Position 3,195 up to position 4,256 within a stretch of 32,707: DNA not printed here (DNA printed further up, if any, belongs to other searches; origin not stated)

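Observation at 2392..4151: Tightly coupled five-gene operon: exported caspase-like protein, RHH, stand-alone receiver, Zn-ribbon and a 74-aa protein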

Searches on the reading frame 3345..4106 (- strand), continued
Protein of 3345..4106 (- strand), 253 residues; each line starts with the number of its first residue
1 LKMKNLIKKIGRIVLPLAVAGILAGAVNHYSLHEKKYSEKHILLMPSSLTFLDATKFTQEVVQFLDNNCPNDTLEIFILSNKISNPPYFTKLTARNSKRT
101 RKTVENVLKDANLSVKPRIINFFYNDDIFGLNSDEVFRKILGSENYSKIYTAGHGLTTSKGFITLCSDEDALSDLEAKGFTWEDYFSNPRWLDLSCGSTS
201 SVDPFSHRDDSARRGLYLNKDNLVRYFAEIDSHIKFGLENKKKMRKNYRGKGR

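Call 45: predict_structure(alignment_id=A2)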
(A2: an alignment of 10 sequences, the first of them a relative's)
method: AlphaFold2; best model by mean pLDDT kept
length: 251 residues; sequences in the alignment: 10
mean_pLDDT: 81.2   pTM: 0.79
mean pLDDT of the five models: 81.2, 80.8, 79.2, 78.3, 77.8
residues with pLDDT >= 90: 107; 70-90: 83; 50-70: 47; < 50: 14
segments of 3 or more residues with pLDDT < 50: 23-31
pLDDT, mean of each block of 10 residues (from residue 1): 53 55 45 73 91 93 90 90 65 84 84 82 77 89 93 91 80 86 96 94 85 63 92 97 86 47
secondary structure, 60 per line:
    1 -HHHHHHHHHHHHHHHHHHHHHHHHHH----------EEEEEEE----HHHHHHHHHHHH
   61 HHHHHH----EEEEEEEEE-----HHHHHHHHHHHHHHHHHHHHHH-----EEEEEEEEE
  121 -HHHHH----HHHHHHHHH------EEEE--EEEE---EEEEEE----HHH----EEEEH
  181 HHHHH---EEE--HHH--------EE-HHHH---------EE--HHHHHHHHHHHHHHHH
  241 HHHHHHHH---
elements in order: H2-27 E38-44 H49-66 E71-79 H85-106 E112-120 H122-126 H131-139 E146-149 E152-155 E159-164 E176-179 H180-185 E189-191 H208-211 H225-248
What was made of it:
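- On Clan CD / caspase-like cysteine peptidase: The model has pLDDT 81 (call 45).
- The model is confident (call 45).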

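Call 47: fold_search(model_id=the predicted structure, library=pdb)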
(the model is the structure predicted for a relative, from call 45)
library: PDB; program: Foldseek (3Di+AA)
matches with E <= 10: 1679; with E <= 0.001: 2
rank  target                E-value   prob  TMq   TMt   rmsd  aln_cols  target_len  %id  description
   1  4f97_B                7.6e-04  1.00  0.27  0.16   8.4       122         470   11  Crystal Structure of VldE, the pseudo-glycosyltransferase, in complex with GDP and validoxylamine A 7'-phosphate (released 2012-10-17)
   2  6vw9_A                8.6e-04  1.00  0.32  0.34   4.6       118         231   11  C-terminal regulatory domain of the chloride transporter KCC-1 from C. elegans, proteolyzed during crystallization (released 2020-07-15)
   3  4f97_A                1.7e-03  0.99  0.28  0.16   8.2       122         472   12  Crystal Structure of VldE, the pseudo-glycosyltransferase, in complex with GDP and validoxylamine A 7'-phosphate (released 2012-10-17)
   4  3t7d_A                1.9e-03  0.99  0.27  0.16   8.2       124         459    9  Vall from streptomyces hygroscopicus in complex with trehalose (released 2012-08-01)
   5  3fg9_C                2.2e-03  1.00  0.34  0.52   4.3       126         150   12  The crystal structure of an universal stress protein UspA family protein from Lactobacillus plantarum WCFS1 (released 2008-12-23)
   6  2deu_A                2.2e-03  0.96  0.35  0.25  13.9       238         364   12  Cocrystal structure of an RNA sulfuration enzyme MnmA and tRNA-Glu in the adenylated intermediate state (released 2006-08-15)
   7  2nws_A                2.5e-03  0.69  0.27  0.26  11.3       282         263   11  Structural and mechanistic changes along an engineered path from metallo to non-metallo KDO8P synthase (released 2007-04-24)
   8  3vdm_A                2.8e-03  0.99  0.26  0.15   5.4       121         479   10  Crystal Structure of VldE, the pseudo-glycosyltransferase which catalyzes non-glycosidic C-N coupling in Validamycin A (released 2013-01-09)
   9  8iyf_A                3.2e-03  0.99  0.27  0.16   8.9       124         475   11  Structure of VldE-H182A in complex with GDP (released 2024-04-10)
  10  3fg9_D                3.2e-03  0.97  0.28  0.41   6.2       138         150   16  The crystal structure of an universal stress protein UspA family protein from Lactobacillus plantarum WCFS1 (released 2008-12-23)
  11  4f9f_D                3.4e-03  0.97  0.24  0.15   9.0       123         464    8  Crystal Structure of VldE, the pseudo-glycosyltransferase, in complex with GDP and Trehalose (released 2012-10-17)
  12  5b3h_E                3.6e-03  1.00  0.31  0.21   4.2       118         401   13  The crystal structure of the JACKDAW/IDD10 bound to the heterodimeric SHR-SCR complex (released 2017-03-01)
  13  3fg9_B                3.6e-03  0.99  0.30  0.46   5.1       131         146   14  The crystal structure of an universal stress protein UspA family protein from Lactobacillus plantarum WCFS1 (released 2008-12-23)
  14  2nxg_A                3.6e-03  0.60  0.27  0.26  11.5       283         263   11  Structural and mechanistic changes along an engineered path from metallo to non-metallo KDO8P synthase. (released 2007-04-24)
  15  5vaf_B                4.1e-03  0.91  0.32  0.18  11.3       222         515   13  Crystal structure of accessory secretion protein 1 (released 2018-02-21)
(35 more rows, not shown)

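Call 48: find_related_loci(query=P0001, collection=genome_contigs, flank=10000)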
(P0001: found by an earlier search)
Query P0001 (251 aa) in genome_contigs; peptide patterns used: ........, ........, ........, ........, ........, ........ (x = any residue, [..] = any of these).
189 stretches matched a pattern, but none encodes a relative of the query by tblastn (E <= 1e-3).
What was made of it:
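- Tried and rejected: The genome_contigs scan with p251 found nothing (call 48).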

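Call 49: find_related_loci(query=A1, collection=genome_contigs, flank=8000)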
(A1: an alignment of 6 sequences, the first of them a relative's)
Query A1 (131 aa) in genome_contigs; peptide patterns used: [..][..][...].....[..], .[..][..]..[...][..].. (x = any residue, [..] = any of these).
339 stretches matched a pattern; 38 encode a relative of the query (tblastn E <= 1e-3); 38 distinct loci.
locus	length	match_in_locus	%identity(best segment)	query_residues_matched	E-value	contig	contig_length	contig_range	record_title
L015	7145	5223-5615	47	1-129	6e-36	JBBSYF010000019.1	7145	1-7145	MAG: Nanoarchaeota archaeon isolate H52-bin004_1 H52_bin004_1_000000000019, whole genome shotgun sequence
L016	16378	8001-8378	45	1-125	3e-26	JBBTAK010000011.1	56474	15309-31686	MAG: Nanoarchaeota archaeon isolate H43-bin094_1 H43_bin094_1_000000000011, whole genome shotgun sequence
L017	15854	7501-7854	44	7-127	1e-25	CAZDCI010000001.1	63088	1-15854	MAG TPA_asm: Candidatus Woesearchaeota archaeon isolate SRP141376_co1_348 genome assembly, contig: NODE_1212_length_6308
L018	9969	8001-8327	49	1-110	2e-23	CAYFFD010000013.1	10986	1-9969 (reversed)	MAG TPA_asm: Candidatus Woesearchaeota archaeon isolate ERP003628_co1_44 genome assembly, contig: NODE_3969_length_10986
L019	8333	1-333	43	9-122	4e-21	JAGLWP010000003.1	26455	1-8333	MAG: Candidatus Pacearchaeota archaeon isolate RS_12_27 ZL285.bin.27.fa_3, whole genome shotgun sequence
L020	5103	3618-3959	47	5-121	3e-20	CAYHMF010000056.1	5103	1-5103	MAG TPA_asm: Candidatus Woesearchaeota archaeon isolate ERP119705_co13_638 genome assembly, contig: NODE_20780_length_51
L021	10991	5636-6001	32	7-127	3e-9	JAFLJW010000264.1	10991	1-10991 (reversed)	MAG: Pseudodesulfovibrio sp. isolate MC-09 c_000000525468, whole genome shotgun sequence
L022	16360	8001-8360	31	5-129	4e-9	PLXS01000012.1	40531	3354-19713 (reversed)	MAG: Opitutaceae bacterium isolate palsa_1447 73.20120700_P3D.35_contig_4337, whole genome shotgun sequence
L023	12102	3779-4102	29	4-113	2e-8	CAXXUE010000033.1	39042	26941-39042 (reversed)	MAG: uncultured Pseudodesulfovibrio sp. isolate a8b379bf-f1df-4415-be07-3a291d9257f6 genome assembly, contig: contig_33,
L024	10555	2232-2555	32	4-113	1e-7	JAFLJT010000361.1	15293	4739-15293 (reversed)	MAG: Pseudodesulfovibrio sp. isolate MC-06 c_000001086337, whole genome shotgun sequence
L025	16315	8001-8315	30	6-112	1e-7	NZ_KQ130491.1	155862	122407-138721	Catenovulum maritimum strain Q1 scaffold10, whole genome shotgun sequence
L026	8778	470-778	28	8-112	2e-7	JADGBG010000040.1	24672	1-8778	MAG: Alphaproteobacteria bacterium isolate nSSYDbin4 nSSYD_bin4_NODE_353_length_24672_cov_8.437746, whole genome shotgun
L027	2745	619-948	30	1-112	2e-7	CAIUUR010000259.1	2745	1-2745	MAG: uncultured Geobacteraceae bacterium isolate VK3_bin-0517 genome assembly, contig: bin-0517:259/568, whole genome sh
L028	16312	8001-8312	27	6-112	4e-7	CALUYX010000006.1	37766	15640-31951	MAG: Candidatus Gastranaerophilales bacterium isolate BRZ_B__bin20 genome assembly, contig: BRZ_B__NODE_1440_length_3776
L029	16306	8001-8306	29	6-110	4e-7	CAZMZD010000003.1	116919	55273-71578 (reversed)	MAG TPA_asm: uncultured Gammaproteobacteria bacterium isolate SRP225648_co1_130 genome assembly, contig: NODE_169_length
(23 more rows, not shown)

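Call 55: fold_search(model_id=the predicted structure, library=viral)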
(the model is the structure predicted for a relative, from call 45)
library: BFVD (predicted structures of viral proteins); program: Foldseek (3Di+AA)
matches with E <= 10: 1134; with E <= 0.001: 0
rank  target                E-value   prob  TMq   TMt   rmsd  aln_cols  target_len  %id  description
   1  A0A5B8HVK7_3          1.3e-03  0.99  0.28  0.08   8.8       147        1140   15  DUF4214 domain-containing protein [Mimiviridae sp. ChoanoV1]
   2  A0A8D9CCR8            2.1e-03  1.00  0.28  0.27   4.8       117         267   11  Putative dolichol monophosphate mannose synthase [uncultured marine phage]
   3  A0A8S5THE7            2.6e-03  1.00  0.25  0.28   6.0       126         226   10  ADP-heptose:LPS heptosyltransferase (Fragment) [Myoviridae sp. ctMnh10]
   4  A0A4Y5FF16            3.6e-03  0.98  0.31  0.22   7.3       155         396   12  Nicotinamide-nucleotide adenylyltransferase [Lactobacillus phage 3-521]
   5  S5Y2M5                3.6e-03  0.63  0.26  0.28  13.4       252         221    9  (no name in the UniProt tables at hand)
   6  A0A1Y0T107            4.9e-03  0.60  0.28  0.23  13.4       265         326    9  7-cyano-7-deazaguanine synthase [Pseudomonas phage Noxifer]
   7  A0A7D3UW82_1          5.2e-03  0.44  0.21  0.08  11.6       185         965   15  Glycosyltransferase [Fadolivirus FV1/VV64]
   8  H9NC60                7.6e-03  0.90  0.26  0.18   8.7       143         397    9  (no name in the UniProt tables at hand)
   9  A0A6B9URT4            7.6e-03  0.82  0.24  0.15  11.9       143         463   13  (no name in the UniProt tables at hand)
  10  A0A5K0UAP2            9.1e-03  0.98  0.29  0.24   4.8       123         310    8  Uncharacterized protein [Yasminevirus sp. GU-2018]
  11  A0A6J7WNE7            9.1e-03  0.30  0.19  0.14  19.0       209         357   14  Glycosyltransferase 61 [uncultured Caudovirales phage]
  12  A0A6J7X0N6            1.3e-02  0.72  0.19  0.30   6.9       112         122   12  Uncharacterized protein [uncultured Caudovirales phage]
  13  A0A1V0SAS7            1.6e-02  0.89  0.23  0.18   9.5       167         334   13  Uncharacterized protein [Catovirus CTV1]
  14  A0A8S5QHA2            1.8e-02  0.93  0.30  0.30   5.6       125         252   14  tRNA(Ile)-lysidine synthetase, N-terminal domain [Myoviridae sp. ctdNl2]
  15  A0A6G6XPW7            2.0e-02  0.41  0.26  0.20   9.9       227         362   11  (no name in the UniProt tables at hand)
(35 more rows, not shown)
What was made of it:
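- On Clan CD / caspase-like cysteine peptidase: BFVD gives the same picture (call 55).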

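Call 56: search_protein_families(library=padloc, proteins=[window:3345-4100:-, P0011, P0013, P0018], max_evalue=0.1)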
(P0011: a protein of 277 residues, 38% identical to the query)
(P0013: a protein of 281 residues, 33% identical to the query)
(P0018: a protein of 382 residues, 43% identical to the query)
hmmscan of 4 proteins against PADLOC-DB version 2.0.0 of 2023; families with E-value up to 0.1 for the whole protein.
window:3345-4100:- (251 aa): 0 families

P0011 (277 aa): 0 families

P0013 (281 aa): 0 families

P0018 (382 aa): 0 families

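Call 57: search_protein_families(library=phrogs, proteins=[window:3345-4100:-, L015:4863-5072:+], max_evalue=0.1)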
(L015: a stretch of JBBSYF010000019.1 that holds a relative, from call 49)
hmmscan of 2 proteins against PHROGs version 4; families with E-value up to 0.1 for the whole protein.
window:3345-4100:- (251 aa): 0 families

L015:4863-5072:+ (69 aa): 0 families

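Call 59: find_related_loci(query=P0004, collection=metagenome_contigs, flank=6000)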
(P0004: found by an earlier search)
Query P0004 (65 aa) in metagenome_contigs; peptide patterns used: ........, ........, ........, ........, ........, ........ (x = any residue, [..] = any of these).
174 stretches matched a pattern, but none encodes a relative of the query by tblastn (E <= 1e-3).

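Call 60: find_related_loci(query=P0004, collection=viral_contigs, flank=6000)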
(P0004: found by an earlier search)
Query P0004 (65 aa) in viral_contigs; peptide patterns used: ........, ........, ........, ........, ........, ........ (x = any residue, [..] = any of these).
8 stretches matched a pattern, but none encodes a relative of the query by tblastn (E <= 1e-3).
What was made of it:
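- Tried and rejected: Metagenome and viral collections gave no relative (calls 59, 60).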

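Call 61: find_related_loci(query=P0005, collection=viral_contigs, flank=6000)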
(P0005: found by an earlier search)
Query P0005 (74 aa) in viral_contigs; peptide patterns used: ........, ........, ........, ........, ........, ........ (x = any residue, [..] = any of these).
12 stretches matched a pattern, but none encodes a relative of the query by tblastn (E <= 1e-3).

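Call 63: find_related_loci(query=A4, collection=metagenome_contigs, flank=6000)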
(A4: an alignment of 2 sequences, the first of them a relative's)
Query A4 (74 aa) in metagenome_contigs; peptide patterns used: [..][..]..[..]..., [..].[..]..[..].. (x = any residue, [..] = any of these).
179 stretches matched a pattern; 16 encode a relative of the query (tblastn E <= 1e-3); 16 distinct loci.
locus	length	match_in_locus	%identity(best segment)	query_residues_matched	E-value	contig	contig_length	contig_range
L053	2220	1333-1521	48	8-70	2e-17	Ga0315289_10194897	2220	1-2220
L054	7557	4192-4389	48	2-72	1e-16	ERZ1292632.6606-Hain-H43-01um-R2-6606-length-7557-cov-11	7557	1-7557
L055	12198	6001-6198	48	2-72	1e-16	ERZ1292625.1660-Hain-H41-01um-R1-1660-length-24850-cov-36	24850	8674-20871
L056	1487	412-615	43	4-70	1e-14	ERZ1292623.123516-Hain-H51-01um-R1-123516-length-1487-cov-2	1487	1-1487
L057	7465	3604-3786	49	11-70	1e-14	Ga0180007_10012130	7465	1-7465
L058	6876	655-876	42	3-70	1e-14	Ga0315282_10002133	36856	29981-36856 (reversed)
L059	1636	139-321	46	11-70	2e-14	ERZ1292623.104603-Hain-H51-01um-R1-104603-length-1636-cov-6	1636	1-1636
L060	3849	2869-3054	48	10-70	2e-14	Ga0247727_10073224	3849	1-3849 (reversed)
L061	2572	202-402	39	4-72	1e-13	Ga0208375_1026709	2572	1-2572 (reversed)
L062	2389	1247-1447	39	4-72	1e-13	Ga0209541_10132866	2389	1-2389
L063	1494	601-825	40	6-73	2e-13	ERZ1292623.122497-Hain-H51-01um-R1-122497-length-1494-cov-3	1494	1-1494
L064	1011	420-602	44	11-70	4e-13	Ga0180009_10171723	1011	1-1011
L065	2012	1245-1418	46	10-70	2e-12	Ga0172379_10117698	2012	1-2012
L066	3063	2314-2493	38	8-70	9e-12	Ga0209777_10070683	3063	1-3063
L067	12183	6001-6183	41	11-70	2e-11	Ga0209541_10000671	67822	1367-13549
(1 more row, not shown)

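Call 78: search_protein_families(library=pfam, alignment_id=A5, max_evalue=0.1)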
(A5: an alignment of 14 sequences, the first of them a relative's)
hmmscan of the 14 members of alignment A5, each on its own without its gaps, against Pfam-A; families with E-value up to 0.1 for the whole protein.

A. member 1, P0005 (74 aa): 0 families

B. families by the number of members that match (of 14 scanned): 4 families
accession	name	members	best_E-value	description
PF09264.17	Sial-lect-inser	1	0.065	Vibrio cholerae sialidase, lectin insertion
PF13066.11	DUF3929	1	0.071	Protein of unknown function (DUF3929)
PF13375.12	RnfC_N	1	0.085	RnfC Barrel sandwich hybrid domain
PF23931.1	Terminase_6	1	0.089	Terminase small subunit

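Call 79: search_solved_structures(query=A5, max_evalue=10)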
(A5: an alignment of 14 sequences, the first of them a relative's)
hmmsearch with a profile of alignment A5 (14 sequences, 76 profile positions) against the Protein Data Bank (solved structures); distinct sequences matched with E-value up to 10: 2.
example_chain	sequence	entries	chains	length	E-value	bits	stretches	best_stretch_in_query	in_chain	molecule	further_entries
9l08_A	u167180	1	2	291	0.022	17.8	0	40-70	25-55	Covalently Connected Cytochrome c555 trimer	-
9k7u_A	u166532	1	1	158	0.93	12.6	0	48-74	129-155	Heter-Zn2-HEHE-22A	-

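Call 80: search_solved_structures(query=A1, max_evalue=1e-8, show_alignments=1)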
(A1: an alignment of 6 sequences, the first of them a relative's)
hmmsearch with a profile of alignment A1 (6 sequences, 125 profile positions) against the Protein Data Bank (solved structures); distinct sequences matched with E-value up to 1e-8: 20.
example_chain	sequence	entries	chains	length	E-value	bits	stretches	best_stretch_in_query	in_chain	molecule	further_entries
9xzo_A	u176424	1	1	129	1.4e-14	57.4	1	3-122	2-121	De novo protein M1X0B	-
3jte_A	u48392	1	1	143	8.4e-13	51.6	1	3-123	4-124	Response regulator receiver protein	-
1dc7_A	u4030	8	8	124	7.3e-12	48.5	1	5-122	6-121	NITROGEN REGULATION PROTEIN | NITROGEN REGULATION PROTEIN NR(I) | NTRC RECEIVER DOMAIN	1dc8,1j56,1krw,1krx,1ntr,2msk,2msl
3lte_A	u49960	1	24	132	1.3e-11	47.7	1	2-120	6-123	Response regulator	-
3a0r_B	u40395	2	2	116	2.4e-11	46.9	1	3-120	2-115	Response regulator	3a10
3a0u_A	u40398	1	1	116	3.3e-11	46.4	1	3-120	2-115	Response regulator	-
1l5y_A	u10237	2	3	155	6.7e-11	45.4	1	5-119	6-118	C4-DICARBOXYLATE TRANSPORT TRANSCRIPTIONAL REGULATORY PROTEIN DCTD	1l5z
1qkk_A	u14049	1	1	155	6.9e-11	45.4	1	5-119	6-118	C4-DICARBOXYLATE TRANSPORT TRANSCRIPTIONAL REGULATORY PROTEIN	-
3f6p_A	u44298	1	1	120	9.3e-11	44.9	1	1-121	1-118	Transcriptional regulatory protein yycF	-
2zwm_A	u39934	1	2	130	1e-10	44.8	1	1-122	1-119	Transcriptional regulatory protein yycF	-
6swl_A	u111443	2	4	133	1.2e-10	44.6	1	2-123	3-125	Two-component response regulator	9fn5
3kcn_A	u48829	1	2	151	3.6e-10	43.1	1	2-122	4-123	Adenylate cyclase homolog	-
5xso_A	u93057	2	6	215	1.2e-09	41.4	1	4-123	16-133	Response regulator FixJ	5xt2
4ja2_A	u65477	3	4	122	2.9e-09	40.1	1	1-121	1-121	Response regulator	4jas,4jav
3to5_A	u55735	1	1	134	3e-09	40.1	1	3-119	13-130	CheY homolog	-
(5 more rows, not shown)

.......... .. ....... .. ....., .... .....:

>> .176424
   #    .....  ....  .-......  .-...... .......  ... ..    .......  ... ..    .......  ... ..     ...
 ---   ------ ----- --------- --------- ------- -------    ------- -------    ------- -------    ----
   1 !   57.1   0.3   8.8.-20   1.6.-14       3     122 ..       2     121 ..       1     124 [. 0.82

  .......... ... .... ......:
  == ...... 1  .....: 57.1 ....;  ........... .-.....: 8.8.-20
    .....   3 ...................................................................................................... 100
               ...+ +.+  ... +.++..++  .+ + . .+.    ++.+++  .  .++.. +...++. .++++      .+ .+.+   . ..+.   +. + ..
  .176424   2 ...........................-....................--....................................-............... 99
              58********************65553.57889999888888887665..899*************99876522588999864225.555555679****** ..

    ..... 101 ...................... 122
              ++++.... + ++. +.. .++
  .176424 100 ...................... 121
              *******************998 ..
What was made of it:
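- On Two-component response regulator receiver (PF00072): PDB receiver domains match at E down to 1e-14 (call 80).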

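Call 81: find_encoding_contigs(protein=P0018, flank=10000)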
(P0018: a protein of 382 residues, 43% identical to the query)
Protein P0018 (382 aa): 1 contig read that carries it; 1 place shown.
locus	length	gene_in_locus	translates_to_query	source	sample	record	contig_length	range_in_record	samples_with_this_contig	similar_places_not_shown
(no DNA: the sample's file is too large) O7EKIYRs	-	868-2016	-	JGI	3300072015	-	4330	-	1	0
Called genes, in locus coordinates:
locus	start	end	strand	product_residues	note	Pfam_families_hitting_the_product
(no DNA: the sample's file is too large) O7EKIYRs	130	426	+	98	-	PF04032:Rpr2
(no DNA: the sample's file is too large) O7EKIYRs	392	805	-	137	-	-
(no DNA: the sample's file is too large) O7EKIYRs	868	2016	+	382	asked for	-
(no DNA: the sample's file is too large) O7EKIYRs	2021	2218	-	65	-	PF01194:RNA_pol_N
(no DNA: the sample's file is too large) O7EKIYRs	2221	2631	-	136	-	PF00380:Ribosomal_S9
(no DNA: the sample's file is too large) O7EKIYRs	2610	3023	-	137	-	PF00572:Ribosomal_L13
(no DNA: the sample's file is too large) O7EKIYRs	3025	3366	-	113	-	PF00828:Ribosomal_L27A (weak)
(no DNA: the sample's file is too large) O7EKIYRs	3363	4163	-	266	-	PF01193:RNA_pol_L, PF01000:RNA_pol_A_bac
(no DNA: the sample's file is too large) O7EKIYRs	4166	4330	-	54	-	?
